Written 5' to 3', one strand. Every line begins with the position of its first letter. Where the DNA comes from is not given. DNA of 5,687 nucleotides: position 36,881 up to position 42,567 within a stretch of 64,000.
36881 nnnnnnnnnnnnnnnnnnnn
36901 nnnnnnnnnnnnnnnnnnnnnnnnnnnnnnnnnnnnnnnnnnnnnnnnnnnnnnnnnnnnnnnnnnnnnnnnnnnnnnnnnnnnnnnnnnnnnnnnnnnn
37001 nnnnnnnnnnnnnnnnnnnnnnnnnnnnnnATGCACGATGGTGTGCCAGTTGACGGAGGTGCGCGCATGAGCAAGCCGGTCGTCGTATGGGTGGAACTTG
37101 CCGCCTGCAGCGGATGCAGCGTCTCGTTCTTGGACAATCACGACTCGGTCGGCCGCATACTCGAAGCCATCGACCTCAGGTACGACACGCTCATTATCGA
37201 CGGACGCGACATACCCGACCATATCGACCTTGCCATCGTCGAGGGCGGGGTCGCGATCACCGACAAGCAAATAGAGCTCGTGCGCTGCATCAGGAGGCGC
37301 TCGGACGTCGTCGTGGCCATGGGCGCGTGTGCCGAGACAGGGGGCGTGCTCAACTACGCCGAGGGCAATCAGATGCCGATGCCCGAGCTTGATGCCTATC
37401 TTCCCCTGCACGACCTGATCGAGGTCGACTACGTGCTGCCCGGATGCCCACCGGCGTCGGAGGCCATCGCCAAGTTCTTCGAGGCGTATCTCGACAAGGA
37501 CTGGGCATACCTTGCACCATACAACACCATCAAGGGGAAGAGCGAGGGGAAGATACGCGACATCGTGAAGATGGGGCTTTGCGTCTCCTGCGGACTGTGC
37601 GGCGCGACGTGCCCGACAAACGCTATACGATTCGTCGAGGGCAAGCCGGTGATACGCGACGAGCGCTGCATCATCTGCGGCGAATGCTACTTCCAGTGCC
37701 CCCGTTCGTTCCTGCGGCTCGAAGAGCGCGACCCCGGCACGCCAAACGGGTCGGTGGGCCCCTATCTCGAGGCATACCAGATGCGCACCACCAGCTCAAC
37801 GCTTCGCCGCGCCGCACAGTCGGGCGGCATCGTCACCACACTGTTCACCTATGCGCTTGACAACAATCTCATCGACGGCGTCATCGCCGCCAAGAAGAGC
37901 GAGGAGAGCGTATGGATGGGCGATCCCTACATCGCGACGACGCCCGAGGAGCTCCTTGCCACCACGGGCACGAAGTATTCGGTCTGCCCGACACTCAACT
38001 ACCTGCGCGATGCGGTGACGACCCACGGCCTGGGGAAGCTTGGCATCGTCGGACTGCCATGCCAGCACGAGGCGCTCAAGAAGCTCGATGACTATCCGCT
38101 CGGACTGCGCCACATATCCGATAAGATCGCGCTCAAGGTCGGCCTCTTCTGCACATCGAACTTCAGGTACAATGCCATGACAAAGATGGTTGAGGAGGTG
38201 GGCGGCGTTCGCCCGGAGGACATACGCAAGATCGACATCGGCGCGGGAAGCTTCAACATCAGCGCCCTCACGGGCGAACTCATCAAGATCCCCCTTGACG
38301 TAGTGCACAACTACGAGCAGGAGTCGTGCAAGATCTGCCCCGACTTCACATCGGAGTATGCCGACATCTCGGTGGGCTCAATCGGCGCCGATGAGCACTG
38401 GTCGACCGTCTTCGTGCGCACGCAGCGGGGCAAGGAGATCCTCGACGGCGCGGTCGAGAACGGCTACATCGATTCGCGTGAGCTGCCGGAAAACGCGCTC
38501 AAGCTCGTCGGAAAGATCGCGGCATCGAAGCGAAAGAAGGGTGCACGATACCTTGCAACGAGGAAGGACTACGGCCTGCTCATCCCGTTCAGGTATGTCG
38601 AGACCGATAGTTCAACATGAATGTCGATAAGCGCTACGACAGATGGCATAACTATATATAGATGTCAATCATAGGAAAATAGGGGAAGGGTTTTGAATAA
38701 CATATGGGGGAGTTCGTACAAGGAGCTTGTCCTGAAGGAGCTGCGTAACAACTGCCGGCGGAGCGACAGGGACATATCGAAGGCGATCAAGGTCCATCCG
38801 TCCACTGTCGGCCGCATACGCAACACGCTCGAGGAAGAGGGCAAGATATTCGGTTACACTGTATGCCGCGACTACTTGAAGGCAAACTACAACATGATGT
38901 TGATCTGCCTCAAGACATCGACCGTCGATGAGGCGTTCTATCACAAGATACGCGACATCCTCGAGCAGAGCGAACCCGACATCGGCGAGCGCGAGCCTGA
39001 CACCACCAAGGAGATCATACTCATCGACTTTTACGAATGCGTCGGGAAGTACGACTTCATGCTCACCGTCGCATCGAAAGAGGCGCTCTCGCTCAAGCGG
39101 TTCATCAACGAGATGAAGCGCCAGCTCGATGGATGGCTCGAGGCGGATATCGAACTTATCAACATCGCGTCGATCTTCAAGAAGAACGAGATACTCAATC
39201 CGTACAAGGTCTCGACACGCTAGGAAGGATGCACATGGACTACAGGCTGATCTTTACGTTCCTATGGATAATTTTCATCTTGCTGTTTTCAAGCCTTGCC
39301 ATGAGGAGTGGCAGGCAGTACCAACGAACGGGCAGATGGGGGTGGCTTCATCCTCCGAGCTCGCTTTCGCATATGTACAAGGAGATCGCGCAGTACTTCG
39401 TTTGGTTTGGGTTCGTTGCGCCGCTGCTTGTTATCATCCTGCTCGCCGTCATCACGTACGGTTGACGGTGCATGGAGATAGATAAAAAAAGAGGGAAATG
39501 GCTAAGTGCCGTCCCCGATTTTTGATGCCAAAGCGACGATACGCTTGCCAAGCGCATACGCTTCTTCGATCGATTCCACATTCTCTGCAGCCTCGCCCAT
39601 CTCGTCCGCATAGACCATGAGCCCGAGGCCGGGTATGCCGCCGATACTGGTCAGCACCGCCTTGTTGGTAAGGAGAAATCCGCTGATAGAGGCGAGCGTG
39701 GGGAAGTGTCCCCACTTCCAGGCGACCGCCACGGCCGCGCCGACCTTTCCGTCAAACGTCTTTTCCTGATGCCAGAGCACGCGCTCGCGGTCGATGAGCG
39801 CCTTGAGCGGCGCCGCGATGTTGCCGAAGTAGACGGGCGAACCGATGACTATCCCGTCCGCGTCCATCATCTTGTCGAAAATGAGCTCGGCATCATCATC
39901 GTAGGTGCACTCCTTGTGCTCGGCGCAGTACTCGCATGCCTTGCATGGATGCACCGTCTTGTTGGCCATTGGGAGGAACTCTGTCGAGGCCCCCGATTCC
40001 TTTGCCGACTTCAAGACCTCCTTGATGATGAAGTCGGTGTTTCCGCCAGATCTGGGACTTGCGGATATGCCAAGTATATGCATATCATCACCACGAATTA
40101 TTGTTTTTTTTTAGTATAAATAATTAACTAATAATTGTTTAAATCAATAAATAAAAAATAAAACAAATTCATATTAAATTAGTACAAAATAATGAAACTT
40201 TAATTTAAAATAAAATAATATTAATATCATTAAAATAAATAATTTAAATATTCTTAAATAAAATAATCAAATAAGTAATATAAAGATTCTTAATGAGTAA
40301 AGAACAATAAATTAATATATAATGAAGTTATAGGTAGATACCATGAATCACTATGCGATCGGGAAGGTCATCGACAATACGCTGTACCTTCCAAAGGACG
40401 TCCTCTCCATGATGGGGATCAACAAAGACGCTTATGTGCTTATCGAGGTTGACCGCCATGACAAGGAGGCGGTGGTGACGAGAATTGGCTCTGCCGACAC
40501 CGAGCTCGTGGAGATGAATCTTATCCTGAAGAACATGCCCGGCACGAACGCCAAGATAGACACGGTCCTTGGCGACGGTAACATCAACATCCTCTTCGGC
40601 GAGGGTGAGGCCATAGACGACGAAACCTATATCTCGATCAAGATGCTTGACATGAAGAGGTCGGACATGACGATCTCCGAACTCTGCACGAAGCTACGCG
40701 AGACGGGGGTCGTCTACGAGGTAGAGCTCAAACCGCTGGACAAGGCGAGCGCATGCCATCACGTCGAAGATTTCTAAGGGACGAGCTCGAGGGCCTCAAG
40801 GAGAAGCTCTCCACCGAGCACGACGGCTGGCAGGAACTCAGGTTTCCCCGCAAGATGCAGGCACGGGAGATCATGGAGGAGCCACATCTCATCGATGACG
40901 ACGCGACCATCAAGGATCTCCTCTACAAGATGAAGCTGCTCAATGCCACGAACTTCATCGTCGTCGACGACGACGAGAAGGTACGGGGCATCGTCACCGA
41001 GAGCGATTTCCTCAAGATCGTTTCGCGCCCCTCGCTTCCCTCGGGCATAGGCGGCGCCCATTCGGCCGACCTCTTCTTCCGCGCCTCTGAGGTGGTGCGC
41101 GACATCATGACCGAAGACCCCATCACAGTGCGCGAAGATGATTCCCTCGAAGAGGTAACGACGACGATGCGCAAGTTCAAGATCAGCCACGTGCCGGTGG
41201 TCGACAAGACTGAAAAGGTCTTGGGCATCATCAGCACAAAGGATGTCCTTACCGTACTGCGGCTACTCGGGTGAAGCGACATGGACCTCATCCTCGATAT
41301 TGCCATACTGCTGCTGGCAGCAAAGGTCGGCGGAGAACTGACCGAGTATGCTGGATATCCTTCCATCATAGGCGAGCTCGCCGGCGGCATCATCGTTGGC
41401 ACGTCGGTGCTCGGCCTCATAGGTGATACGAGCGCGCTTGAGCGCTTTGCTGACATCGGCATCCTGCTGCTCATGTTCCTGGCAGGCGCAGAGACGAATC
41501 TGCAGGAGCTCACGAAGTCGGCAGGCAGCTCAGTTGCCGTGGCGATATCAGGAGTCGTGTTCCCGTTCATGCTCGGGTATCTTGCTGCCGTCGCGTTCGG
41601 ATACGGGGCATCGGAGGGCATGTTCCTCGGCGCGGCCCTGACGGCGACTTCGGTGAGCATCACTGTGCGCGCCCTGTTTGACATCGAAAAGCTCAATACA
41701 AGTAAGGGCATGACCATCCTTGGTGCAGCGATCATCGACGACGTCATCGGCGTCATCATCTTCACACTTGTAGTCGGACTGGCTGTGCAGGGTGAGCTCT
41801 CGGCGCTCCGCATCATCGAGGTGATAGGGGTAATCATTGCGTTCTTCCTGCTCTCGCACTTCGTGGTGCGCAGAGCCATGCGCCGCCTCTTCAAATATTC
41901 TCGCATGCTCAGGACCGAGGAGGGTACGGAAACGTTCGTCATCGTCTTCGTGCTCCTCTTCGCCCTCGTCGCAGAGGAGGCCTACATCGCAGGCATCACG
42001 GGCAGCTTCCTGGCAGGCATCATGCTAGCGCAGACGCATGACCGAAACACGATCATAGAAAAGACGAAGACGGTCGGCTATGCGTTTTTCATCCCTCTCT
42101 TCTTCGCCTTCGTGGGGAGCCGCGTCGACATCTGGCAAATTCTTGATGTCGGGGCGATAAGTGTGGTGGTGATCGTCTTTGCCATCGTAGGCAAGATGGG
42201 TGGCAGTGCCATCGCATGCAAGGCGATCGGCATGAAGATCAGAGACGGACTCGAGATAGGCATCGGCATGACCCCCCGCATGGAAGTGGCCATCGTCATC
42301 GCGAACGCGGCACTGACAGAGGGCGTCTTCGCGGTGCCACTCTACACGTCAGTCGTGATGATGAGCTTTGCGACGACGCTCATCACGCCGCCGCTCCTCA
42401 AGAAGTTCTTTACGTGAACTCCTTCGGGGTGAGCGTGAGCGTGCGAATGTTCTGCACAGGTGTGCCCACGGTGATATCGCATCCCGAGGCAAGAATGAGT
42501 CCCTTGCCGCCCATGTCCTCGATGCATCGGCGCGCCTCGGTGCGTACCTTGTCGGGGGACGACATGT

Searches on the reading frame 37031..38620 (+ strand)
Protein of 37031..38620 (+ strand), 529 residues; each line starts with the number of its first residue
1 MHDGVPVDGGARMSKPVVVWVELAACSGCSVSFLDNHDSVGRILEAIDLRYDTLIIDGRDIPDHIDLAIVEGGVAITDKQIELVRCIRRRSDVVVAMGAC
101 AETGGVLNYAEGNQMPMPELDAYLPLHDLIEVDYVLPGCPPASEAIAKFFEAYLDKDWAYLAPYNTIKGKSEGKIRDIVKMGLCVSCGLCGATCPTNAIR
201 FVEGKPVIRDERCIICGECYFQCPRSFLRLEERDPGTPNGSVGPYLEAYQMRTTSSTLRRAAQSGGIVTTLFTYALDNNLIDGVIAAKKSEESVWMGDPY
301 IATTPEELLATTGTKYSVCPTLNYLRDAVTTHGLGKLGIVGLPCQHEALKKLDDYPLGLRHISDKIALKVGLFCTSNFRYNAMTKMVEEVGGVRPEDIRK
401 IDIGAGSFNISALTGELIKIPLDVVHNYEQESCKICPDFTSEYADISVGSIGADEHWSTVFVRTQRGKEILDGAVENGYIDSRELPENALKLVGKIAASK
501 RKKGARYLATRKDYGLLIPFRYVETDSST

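Call 28: search_protein_families(library=pfam, proteins=[window:37031-38620:+], max_evalue=0.0001)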
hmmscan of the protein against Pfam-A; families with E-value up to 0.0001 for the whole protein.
window:37031-38620:+ (529 aa): 10 families
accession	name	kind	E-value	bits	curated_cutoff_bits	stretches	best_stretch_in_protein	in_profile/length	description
PF04432.18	FrhB_FdhB_C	-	1.6e-43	148.6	23.3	1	336-486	3-148/150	Coenzyme F420 hydrogenase/dehydrogenase, beta subunit C terminus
PF01058.29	Oxidored_q6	-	6.7e-26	91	27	1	26-151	1-126/128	NADH ubiquinone oxidoreductase, 20 Kd subunit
PF04422.18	FrhB_FdhB_N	-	8.9e-24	83.9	22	1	249-325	2-77/78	Coenzyme F420 hydrogenase/dehydrogenase, beta subunit N-term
PF12838.12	Fer4_7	-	4.3e-07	30.7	27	1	184-225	2-50/52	4Fe-4S dicluster domain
PF00037.32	Fer4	-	4.5e-07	29.9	21.1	0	181-200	5-24/24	4Fe-4S binding domain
PF13187.11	Fer4_9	-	2.4e-06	27.9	27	1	184-226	2-50/52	4Fe-4S dicluster domain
PF13237.11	Fer4_10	-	3.2e-06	27.4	25.5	1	182-224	7-53/53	4Fe-4S dicluster domain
PF14697.11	Fer4_21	-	4.8e-06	27.1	35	0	179-200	36-58/59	4Fe-4S dicluster domain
PF13183.11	Fer4_8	-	5.8e-06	27.2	27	0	177-197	47-67/68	4Fe-4S dicluster domain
PF13534.11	Fer4_17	-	8.5e-06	26.7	22.2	0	179-197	41-59/61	4Fe-4S dicluster domain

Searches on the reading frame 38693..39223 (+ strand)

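Call 28: search_protein_families(library=pfam, proteins=[window:38693-39223:+], max_evalue=0.0001)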
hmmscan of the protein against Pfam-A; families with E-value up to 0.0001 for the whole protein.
window:38693-39223:+ (176 aa): 1 family
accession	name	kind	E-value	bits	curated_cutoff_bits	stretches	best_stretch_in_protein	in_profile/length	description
PF13412.12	HTH_24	-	6.9e-05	22.8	21.9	0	13-52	8-47/48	Winged helix-turn-helix DNA-binding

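Call 72: search_protein_families(library=ncbifam, proteins=[window:38693-39223:+], max_evalue=0.00001)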
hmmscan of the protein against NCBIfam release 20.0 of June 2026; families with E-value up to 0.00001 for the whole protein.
window:38693-39223:+ (176 aa): 1 family
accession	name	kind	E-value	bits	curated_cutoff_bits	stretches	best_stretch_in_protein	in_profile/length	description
NF041396.1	TranRegLrp_Halo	equivalog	5e-06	26.4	190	0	13-93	10-88/149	HTH-type transcriptional regulator Lrp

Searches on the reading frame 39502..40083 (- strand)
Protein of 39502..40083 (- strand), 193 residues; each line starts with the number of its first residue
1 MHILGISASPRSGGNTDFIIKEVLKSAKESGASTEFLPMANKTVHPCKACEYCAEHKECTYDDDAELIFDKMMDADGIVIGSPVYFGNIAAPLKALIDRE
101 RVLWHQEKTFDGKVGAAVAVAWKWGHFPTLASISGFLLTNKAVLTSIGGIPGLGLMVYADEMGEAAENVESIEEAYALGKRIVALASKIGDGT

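Call 28: search_protein_families(library=pfam, proteins=[window:39502-40083:-], max_evalue=0.0001)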
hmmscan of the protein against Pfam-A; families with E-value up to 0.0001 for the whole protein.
window:39502-40083:- (193 aa): 2 families
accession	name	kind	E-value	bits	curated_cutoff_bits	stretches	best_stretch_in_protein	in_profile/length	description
PF03358.20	FMN_red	-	5.8e-29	101.1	24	1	1-125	1-120/152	NADPH-dependent FMN reductase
PF02525.22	Flavodoxin_2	-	1.3e-10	41.8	27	1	1-110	1-110/198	Flavodoxin-like fold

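Call 72: search_protein_families(library=ncbifam, proteins=[window:39502-40083:-], max_evalue=0.00001)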
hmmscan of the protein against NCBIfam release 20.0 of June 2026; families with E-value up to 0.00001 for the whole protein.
window:39502-40083:- (193 aa): 2 families
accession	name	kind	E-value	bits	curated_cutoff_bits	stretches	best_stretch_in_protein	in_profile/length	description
NF002999.0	PRK03767.1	equivalog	4.8e-09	36.3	141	1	57-140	51-136/200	NAD(P)H:quinone oxidoreductase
TIGR01755.1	flav_wrbA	equivalog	1.9e-06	28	132.5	1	68-120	62-113/197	NAD(P)H:quinone oxidoreductase type IV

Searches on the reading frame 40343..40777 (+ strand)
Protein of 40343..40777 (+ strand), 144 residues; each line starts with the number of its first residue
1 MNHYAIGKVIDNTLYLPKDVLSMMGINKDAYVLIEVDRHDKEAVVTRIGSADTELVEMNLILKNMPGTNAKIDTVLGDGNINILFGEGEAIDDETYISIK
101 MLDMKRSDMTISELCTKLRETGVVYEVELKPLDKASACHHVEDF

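Call 27: search_protein_families(library=pfam, proteins=[window:40343-40777:+], max_evalue=0.0001)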
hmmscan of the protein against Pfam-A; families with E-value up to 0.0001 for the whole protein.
window:40343-40777:+ (144 aa): 0 families

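Call 72: search_protein_families(library=ncbifam, proteins=[window:40343-40777:+], max_evalue=0.00001)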
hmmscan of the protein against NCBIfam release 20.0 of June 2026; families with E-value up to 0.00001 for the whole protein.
window:40343-40777:+ (144 aa): 1 family
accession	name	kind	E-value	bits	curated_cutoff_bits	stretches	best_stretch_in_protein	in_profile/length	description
NF006352.0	PRK08577.1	equivalog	8.1e-20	71.3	140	1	12-132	13-134/136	hypothetical protein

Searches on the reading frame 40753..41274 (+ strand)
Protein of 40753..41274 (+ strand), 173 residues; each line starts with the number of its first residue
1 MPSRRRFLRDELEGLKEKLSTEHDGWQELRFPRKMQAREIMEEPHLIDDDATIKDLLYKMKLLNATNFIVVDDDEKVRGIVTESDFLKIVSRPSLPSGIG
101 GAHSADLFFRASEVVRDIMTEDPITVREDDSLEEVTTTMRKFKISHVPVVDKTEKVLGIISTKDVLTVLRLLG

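Call 27: search_protein_families(library=pfam, proteins=[window:40753-41274:+], max_evalue=0.0001)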
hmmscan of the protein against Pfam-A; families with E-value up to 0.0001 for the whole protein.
window:40753-41274:+ (173 aa): 1 family
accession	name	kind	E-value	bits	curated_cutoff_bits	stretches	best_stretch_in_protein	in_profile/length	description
PF00571.33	CBS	-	7e-26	90.8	24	2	115-169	1-55/57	CBS domain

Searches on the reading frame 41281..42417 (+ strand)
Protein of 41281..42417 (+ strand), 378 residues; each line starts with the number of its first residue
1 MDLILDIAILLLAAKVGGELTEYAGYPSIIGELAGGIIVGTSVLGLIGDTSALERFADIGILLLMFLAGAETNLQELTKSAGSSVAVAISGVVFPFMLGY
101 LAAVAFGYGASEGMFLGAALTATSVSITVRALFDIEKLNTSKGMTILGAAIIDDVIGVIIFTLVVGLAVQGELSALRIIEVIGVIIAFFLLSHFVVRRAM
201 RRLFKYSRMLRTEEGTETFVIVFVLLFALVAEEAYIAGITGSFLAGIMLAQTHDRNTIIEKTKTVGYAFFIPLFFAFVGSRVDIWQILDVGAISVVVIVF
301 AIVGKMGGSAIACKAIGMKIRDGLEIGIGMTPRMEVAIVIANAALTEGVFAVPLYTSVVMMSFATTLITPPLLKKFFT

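Call 27: search_protein_families(library=pfam, proteins=[window:41281-42417:+], max_evalue=0.0001)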
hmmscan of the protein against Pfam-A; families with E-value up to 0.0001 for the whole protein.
window:41281-42417:+ (378 aa): 1 family
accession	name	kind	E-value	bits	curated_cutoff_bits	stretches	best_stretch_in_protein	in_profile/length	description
PF00999.27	Na_H_Exchanger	-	1.6e-62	212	26.2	1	20-373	10-374/375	Sodium/hydrogen exchanger, transmembrane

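Call 72: search_protein_families(library=ncbifam, proteins=[window:41281-42417:+], max_evalue=0.00001)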
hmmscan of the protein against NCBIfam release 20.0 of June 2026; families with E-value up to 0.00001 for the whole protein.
window:41281-42417:+ (378 aa): 5 families
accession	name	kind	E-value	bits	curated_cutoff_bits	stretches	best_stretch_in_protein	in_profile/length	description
TIGR00932.1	2a37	subfamily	4.4e-51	174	238.3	1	11-283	1-275/275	monovalent cation:proton antiporter-2 (CPA2) family protein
NF002924.0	PRK03562.1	equivalog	2.6e-17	62.5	752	1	4-373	7-376/623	glutathione-regulated potassium-efflux system protein KefC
NF045626.1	FeTrans_MagA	equivalog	1.1e-16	60.8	700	1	7-283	11-284/386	iron transporter MagA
NF007950.1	PRK10669.1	equivalog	1.5e-14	53.7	700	1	4-350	8-361/547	YbaL family putative K(+) efflux transporter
NF002973.0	PRK03659.1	equivalog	1.6e-14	53.4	804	1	2-374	5-373/602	glutathione-regulated potassium-efflux system protein KefB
